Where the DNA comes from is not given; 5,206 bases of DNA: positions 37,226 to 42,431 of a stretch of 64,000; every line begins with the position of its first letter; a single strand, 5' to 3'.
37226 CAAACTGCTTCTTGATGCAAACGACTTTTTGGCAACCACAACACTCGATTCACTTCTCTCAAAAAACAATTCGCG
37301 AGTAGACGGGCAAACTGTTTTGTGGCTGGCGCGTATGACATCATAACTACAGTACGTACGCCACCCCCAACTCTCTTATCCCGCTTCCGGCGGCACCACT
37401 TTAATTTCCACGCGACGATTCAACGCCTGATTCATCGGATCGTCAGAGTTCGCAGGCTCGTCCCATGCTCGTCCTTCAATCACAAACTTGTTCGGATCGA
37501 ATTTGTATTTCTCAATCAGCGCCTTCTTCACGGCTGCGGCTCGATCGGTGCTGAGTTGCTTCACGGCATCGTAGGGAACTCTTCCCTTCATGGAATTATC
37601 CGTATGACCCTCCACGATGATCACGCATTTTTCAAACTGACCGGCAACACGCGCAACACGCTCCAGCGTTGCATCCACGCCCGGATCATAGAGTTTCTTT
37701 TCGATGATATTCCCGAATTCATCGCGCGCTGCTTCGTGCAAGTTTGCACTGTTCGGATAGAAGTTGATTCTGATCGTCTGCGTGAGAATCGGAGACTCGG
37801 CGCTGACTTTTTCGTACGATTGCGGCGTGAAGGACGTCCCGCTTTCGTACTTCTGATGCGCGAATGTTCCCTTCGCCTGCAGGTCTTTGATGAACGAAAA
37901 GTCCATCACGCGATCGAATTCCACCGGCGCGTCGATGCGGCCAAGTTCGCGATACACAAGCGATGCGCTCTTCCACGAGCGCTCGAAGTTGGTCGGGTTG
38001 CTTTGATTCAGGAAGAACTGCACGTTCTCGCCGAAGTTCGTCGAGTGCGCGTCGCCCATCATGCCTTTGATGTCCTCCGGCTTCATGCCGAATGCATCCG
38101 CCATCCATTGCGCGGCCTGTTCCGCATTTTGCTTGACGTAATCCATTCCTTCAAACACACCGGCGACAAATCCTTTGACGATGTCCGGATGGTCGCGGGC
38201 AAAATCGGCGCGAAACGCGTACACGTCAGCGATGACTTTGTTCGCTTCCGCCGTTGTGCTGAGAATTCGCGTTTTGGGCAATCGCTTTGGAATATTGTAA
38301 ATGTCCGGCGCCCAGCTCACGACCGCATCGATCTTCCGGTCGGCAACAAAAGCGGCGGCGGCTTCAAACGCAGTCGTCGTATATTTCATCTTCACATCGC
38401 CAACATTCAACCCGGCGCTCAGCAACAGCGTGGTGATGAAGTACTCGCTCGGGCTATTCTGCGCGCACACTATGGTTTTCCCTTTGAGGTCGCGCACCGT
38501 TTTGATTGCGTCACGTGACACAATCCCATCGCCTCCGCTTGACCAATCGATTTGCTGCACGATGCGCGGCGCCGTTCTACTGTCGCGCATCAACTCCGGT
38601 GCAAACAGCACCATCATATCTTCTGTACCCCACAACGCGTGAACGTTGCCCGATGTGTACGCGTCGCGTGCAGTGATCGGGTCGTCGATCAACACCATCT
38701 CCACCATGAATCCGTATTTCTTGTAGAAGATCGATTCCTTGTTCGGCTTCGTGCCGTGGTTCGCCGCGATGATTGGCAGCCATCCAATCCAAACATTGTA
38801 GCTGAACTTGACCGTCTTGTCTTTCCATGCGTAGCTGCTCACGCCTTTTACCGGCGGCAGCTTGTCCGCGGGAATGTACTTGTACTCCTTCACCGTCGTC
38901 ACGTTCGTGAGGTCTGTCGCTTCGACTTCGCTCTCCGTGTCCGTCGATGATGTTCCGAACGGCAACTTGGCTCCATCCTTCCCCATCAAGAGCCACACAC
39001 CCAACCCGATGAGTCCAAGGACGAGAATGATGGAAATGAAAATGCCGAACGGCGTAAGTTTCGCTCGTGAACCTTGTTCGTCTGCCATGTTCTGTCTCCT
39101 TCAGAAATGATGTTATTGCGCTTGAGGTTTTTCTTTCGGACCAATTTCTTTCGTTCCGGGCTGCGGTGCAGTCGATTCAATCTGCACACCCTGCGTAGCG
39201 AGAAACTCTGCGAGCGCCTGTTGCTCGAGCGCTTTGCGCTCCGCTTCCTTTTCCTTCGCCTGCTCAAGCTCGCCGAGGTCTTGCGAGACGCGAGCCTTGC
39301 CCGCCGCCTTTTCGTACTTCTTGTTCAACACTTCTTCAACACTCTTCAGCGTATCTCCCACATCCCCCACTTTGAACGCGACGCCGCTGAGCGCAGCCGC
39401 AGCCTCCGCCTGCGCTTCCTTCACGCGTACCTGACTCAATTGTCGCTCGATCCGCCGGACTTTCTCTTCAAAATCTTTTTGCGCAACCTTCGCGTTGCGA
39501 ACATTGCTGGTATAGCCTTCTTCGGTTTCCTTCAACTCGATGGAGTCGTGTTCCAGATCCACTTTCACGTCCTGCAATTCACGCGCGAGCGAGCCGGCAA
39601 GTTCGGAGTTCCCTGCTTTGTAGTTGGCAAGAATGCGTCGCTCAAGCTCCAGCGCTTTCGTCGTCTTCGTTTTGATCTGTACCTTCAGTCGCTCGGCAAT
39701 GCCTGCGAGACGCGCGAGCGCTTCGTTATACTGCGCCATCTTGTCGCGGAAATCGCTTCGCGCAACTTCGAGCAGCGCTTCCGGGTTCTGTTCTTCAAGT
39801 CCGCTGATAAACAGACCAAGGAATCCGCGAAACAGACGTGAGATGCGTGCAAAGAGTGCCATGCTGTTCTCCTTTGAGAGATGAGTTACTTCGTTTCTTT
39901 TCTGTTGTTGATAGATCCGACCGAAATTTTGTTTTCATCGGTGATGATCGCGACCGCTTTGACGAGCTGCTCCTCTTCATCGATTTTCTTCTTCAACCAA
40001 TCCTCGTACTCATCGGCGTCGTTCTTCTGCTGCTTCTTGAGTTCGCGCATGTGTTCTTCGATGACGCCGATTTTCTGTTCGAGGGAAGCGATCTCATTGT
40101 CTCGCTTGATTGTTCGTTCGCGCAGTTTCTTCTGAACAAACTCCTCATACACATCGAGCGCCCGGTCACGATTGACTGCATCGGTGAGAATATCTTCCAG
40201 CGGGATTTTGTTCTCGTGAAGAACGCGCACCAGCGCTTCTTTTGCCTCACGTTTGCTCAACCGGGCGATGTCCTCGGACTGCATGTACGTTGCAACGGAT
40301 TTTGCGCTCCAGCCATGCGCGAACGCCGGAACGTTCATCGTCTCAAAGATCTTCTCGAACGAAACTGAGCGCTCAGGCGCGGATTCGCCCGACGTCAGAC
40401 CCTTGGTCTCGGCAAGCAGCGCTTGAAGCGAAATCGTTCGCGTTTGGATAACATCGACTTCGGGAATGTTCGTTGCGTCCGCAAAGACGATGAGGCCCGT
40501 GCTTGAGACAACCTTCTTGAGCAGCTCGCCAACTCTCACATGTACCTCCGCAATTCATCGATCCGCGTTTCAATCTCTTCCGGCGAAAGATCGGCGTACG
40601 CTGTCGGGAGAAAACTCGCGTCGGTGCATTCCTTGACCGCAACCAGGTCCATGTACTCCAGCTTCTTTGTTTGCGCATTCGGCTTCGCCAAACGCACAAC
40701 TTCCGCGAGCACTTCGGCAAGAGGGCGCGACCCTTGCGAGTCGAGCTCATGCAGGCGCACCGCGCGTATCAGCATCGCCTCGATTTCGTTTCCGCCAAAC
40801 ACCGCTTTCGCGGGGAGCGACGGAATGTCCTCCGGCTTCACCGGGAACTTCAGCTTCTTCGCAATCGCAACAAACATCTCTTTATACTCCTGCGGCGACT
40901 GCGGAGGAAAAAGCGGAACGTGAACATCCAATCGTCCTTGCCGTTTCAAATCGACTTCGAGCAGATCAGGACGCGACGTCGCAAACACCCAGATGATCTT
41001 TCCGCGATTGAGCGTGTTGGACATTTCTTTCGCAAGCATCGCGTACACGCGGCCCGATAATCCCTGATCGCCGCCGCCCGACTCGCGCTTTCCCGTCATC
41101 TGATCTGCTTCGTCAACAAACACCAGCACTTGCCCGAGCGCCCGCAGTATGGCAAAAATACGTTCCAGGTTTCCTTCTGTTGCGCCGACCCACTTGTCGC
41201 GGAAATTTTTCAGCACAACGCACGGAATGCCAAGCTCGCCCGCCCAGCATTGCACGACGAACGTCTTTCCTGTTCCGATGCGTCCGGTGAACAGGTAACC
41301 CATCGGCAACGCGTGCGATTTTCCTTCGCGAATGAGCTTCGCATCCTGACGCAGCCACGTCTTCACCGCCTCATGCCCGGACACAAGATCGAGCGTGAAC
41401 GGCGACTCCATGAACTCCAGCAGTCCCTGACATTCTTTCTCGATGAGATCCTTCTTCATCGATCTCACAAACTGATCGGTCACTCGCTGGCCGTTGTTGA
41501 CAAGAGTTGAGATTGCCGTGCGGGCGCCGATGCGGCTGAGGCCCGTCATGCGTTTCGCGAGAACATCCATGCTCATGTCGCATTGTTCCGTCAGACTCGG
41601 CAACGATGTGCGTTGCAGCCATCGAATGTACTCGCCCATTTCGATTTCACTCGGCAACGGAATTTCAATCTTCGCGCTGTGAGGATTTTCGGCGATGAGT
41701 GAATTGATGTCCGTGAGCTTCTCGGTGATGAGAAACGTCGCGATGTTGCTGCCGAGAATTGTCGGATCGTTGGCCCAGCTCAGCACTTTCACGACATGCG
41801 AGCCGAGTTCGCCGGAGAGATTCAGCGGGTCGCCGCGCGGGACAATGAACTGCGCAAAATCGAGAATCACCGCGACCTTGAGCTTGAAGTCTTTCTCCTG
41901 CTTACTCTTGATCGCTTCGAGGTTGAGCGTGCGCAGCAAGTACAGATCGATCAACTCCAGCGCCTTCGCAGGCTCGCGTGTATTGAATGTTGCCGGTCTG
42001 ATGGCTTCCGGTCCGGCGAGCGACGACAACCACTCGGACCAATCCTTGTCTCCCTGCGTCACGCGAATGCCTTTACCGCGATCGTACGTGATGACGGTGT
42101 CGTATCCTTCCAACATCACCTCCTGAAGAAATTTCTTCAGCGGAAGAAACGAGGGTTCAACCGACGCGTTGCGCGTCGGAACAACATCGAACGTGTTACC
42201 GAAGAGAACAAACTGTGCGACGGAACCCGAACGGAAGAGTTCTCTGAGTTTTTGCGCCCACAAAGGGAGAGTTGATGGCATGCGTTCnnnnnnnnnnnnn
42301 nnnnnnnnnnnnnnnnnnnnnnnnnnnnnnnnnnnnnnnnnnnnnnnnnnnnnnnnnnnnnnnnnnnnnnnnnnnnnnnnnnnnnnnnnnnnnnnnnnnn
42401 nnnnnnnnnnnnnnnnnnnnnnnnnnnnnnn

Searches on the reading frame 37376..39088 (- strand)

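Call 38: search_protein_families(library=pfam, proteins=[window:37376-39088:-], max_evalue=0.001)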
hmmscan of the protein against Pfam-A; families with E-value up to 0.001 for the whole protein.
window:37376-39088:- (570 aa): 4 families
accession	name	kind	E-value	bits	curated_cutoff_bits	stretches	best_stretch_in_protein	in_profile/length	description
PF09084.16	NMT1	-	1.1e-10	42.2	20.5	1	192-325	82-216/216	NMT1/THI5 like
PF00691.25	OmpA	-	2.5e-10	41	27.2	1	472-554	14-93/98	OmpA family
PF12974.12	Phosphonate-bd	-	0.0005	19.9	27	1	192-295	93-200/242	ABC transporter, phosphonate, periplasmic substrate-binding protein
PF04069.17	OpuAC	-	0.00057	20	21.2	0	193-317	100-228/257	Substrate binding domain of ABC-type glycine betaine transport system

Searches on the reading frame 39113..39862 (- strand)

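Call 38: search_protein_families(library=pfam, proteins=[window:39113-39862:-], max_evalue=0.001)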
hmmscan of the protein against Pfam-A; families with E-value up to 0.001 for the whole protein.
window:39113-39862:- (249 aa): 1 family
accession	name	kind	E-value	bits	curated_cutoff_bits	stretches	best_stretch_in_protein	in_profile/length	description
PF04012.17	PspA_IM30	-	6.7e-09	36.1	33.9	1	3-220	2-214/220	PspA/IM30 family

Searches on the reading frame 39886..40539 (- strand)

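Call 39: search_protein_families(library=pfam, proteins=[window:39886-40539:-], max_evalue=0.001)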
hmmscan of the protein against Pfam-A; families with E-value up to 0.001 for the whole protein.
window:39886-40539:- (217 aa): 1 family
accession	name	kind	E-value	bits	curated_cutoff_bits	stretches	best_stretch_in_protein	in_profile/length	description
PF18928.5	DUF5677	-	0.00072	20.1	27.1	0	98-193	28-128/166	Family of unknown function (DUF5677)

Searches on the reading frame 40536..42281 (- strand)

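Call 39: search_protein_families(library=pfam, proteins=[window:40536-42281:-], max_evalue=0.001)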
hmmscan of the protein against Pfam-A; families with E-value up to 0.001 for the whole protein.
window:40536-42281:- (581 aa): 1 family
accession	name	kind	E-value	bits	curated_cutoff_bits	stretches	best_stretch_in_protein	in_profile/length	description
PF00004.35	AAA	-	3.1e-21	76.6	21.2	1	330-455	2-127/131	ATPase family associated with various cellular activities (AAA)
